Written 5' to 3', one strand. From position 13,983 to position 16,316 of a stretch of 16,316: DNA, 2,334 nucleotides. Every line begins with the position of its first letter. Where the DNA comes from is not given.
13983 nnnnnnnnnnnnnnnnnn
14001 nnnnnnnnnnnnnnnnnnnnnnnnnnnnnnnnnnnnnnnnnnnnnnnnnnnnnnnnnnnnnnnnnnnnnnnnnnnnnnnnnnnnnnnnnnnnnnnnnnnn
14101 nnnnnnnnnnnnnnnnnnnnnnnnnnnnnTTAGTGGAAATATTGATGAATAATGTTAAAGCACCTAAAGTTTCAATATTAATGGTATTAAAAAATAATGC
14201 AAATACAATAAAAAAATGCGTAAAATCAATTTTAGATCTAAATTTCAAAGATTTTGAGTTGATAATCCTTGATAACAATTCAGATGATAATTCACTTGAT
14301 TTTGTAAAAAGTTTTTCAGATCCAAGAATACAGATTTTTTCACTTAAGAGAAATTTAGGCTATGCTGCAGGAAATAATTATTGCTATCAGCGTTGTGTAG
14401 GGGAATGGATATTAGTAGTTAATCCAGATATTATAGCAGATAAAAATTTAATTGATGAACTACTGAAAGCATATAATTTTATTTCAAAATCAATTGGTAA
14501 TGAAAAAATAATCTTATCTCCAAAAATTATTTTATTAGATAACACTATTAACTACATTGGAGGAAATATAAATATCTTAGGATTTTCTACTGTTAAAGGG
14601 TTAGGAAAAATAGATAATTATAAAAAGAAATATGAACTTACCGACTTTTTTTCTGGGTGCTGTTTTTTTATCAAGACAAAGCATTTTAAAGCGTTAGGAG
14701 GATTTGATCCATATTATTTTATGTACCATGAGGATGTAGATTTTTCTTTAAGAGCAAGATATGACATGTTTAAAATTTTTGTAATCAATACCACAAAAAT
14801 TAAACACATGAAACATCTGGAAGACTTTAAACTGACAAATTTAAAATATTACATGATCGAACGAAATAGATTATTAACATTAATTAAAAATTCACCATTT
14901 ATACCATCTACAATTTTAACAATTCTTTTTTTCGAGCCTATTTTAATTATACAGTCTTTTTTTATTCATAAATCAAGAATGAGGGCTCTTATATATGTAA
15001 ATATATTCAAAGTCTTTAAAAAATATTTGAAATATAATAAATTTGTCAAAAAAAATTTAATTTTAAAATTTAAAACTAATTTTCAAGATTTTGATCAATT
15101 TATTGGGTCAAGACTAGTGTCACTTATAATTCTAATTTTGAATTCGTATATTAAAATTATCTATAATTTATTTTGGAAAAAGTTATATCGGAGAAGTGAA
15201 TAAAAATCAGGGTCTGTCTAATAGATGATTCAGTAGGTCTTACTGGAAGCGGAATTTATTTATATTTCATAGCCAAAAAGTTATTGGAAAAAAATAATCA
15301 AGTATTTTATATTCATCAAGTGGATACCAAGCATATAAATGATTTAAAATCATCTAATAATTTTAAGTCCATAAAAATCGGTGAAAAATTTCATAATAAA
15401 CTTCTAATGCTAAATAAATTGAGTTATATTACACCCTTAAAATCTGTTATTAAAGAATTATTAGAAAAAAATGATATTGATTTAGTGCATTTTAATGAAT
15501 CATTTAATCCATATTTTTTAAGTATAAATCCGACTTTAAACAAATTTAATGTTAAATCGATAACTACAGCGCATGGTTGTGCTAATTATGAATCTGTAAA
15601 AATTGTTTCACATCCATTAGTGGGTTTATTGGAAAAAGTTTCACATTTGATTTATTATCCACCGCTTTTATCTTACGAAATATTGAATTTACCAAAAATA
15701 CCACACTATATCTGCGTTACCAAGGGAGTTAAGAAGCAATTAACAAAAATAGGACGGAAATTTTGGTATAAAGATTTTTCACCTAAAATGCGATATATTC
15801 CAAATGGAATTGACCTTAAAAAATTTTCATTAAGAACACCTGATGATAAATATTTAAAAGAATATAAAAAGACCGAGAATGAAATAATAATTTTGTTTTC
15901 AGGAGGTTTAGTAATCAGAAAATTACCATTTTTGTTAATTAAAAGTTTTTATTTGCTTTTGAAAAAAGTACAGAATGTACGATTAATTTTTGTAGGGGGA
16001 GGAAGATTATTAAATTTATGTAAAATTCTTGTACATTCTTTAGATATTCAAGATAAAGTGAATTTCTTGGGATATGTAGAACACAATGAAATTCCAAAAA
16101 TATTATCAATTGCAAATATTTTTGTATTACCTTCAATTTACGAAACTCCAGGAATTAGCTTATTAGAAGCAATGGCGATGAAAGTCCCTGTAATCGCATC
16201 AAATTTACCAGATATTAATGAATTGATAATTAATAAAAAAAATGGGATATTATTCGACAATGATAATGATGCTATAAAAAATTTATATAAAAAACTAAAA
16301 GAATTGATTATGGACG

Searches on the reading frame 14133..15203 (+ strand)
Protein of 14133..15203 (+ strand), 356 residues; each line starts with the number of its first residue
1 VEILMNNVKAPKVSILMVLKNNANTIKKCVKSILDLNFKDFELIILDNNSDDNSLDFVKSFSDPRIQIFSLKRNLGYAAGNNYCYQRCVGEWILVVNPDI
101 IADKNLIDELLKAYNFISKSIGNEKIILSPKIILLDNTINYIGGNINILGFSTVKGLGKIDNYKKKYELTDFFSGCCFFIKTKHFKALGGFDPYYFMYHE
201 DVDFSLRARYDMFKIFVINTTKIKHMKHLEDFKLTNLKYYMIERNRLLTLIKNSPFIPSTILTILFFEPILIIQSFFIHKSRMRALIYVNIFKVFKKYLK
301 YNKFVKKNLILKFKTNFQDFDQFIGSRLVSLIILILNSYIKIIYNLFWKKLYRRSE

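Call 5: search_protein_families(library=pfam, proteins=[window:14133-15203:+])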
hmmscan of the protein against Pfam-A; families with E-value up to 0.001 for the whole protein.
window:14133-15203:+ (356 aa): 4 families
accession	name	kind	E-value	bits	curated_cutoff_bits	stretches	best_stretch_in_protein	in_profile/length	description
PF00535.33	Glycos_transf_2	-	3e-21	76.5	23.3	1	14-119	1-108/168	Glycosyl transferase family 2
PF13641.12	Glyco_tranf_2_3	-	1.6e-07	32.1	27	1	21-113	11-110/230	Glycosyltransferase like family 2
PF10111.15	Glyco_tranf_2_2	-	3.1e-06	27.3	27.3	1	20-233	7-223/276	Glycosyltransferase like family 2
PF02709.20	Glyco_transf_7C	-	4.2e-06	26.8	23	1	160-228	7-77/78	N-terminal domain of galactosyltransferase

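Call 6: search_protein_families(library=ncbifam, proteins=[window:14133-15203:+], max_evalue=1e-10)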
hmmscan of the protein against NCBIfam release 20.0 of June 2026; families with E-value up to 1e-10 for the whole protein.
window:14133-15203:+ (356 aa): 3 families
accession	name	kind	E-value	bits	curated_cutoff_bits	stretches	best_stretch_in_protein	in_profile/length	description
TIGR03937.1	PgaC_IcaA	equivalog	4.3e-14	52.3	422.3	1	6-216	40-241/407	poly-beta-1,6-N-acetyl-D-glucosamine synthase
NF053739.1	GlytfEpsEBac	equivalog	7.6e-12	44.8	450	1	11-137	1-125/265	glycosyltransferase EpsE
NF047683.1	TeichurnBiosyTuaG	equivalog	2.4e-11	43.7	400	1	9-118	4-112/252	teichuronic acid biosynthesis protein TuaG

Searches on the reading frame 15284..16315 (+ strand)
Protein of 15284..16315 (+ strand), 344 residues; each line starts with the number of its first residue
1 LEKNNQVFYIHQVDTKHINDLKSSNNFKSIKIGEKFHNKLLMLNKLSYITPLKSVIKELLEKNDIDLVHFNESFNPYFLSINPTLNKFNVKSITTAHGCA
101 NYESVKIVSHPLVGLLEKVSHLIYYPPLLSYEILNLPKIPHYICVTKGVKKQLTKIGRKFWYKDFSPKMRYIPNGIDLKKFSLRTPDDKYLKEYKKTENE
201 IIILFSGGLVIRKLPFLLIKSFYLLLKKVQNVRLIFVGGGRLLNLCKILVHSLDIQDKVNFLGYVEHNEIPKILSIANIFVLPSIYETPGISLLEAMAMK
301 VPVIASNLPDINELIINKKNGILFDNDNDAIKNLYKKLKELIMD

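Call 5: search_protein_families(library=pfam, proteins=[window:15284-16315:+])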
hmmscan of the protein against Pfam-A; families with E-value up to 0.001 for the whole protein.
window:15284-16315:+ (344 aa): 3 families
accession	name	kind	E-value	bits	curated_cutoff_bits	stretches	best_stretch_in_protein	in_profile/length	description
PF00534.26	Glycos_transf_1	-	2e-35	122.3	26.4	1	189-341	4-155/172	Glycosyl transferases group 1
PF13692.12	Glyco_trans_1_4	-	4.3e-28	98.8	27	1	202-343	3-141/142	Glycosyl transferases group 1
PF13439.12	Glyco_transf_4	-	4.1e-09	37.1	28.5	1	42-179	50-169/170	Glycosyltransferase Family 4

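Call 6: search_protein_families(library=ncbifam, proteins=[window:15284-16315:+], max_evalue=1e-10)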
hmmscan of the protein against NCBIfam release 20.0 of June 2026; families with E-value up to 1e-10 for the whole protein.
window:15284-16315:+ (344 aa): 16 families
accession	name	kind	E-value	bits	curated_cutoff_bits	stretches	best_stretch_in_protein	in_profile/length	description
TIGR03999.1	thiol_BshA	equivalog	1.1e-23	83.8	273.7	1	165-328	165-324/375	N-acetyl-alpha-D-glucosaminyl L-malate synthase BshA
TIGR03088.1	stp2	hypoth_equivalog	4.7e-23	81.8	409.05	1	137-329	135-325/374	TIGR03088 family PEP-CTERM/XrtA system glycosyltransferase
TIGR04157.1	glyco_rSAM_CFB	subfamily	3.3e-22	79.1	400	1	16-326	45-350/406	TIGR04157 family glycosyltransferase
TIGR04063.1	stp3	hypoth_equivalog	1.2e-20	73.8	442.05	1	166-340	179-356/397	TIGR04063 family PEP-CTERM/XrtA system glycosyltransferase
NF041876.1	EPS_EpsE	equivalog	2e-19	70.1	400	1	160-329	179-348/389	exopolysaccharide biosynthesis GT4 family glycosyltransferase EpsE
NF053513.1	Gtran_IagA_BgsA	equivalog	4.6e-19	68.6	460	1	168-335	128-294/333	LTA glycolipid anchor biosynthesis glycosyltransferase, IagA/BgsA family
TIGR04047.1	MSMEG_0565_glyc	hypoth_equivalog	9.6e-19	67.7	259.85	1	164-324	156-323/373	MSMEG_0565 family glycosyltransferase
TIGR02149.1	glgA_Coryne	subfamily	9.4e-18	64.5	302.4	1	143-340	149-347/391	glycogen synthase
NF047684.1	TeichurnBiosyTuaC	equivalog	1.9e-16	60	550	1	169-333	187-346/391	teichuronic acid biosynthesis protein TuaC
NF049988.1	MGlcDAGSynMgs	equivalog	2.7e-16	60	400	1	155-336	164-349/398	alpha-monoglucosyldiacylglycerol synthase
NF038229.1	Glyco4_Geo_Pelo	equivalog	8.9e-16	57.8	400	1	162-335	128-296/338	GPMC system family 4 glycosyltransferase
NF038295.1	EPS_HpsP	equivalog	3e-14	52.9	550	1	169-336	178-347/388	hormogonium polysaccharide biosynthesis glycosyltransferase HpsP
NF038298.1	EPS_HpsO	equivalog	2.7e-13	49.5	575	1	167-342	168-350/388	hormogonium polysaccharide biosynthesis glycosyltransferase HpsO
NF049987.1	DaglGlyslTfaseDgs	equivalog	8e-13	48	500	1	169-337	126-291/332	processive diacylglycerol alpha-glucosyltransferase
NF038011.1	PelF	equivalog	2.4e-11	43.4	100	1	168-316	281-423/489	GT4 family glycosyltransferase PelF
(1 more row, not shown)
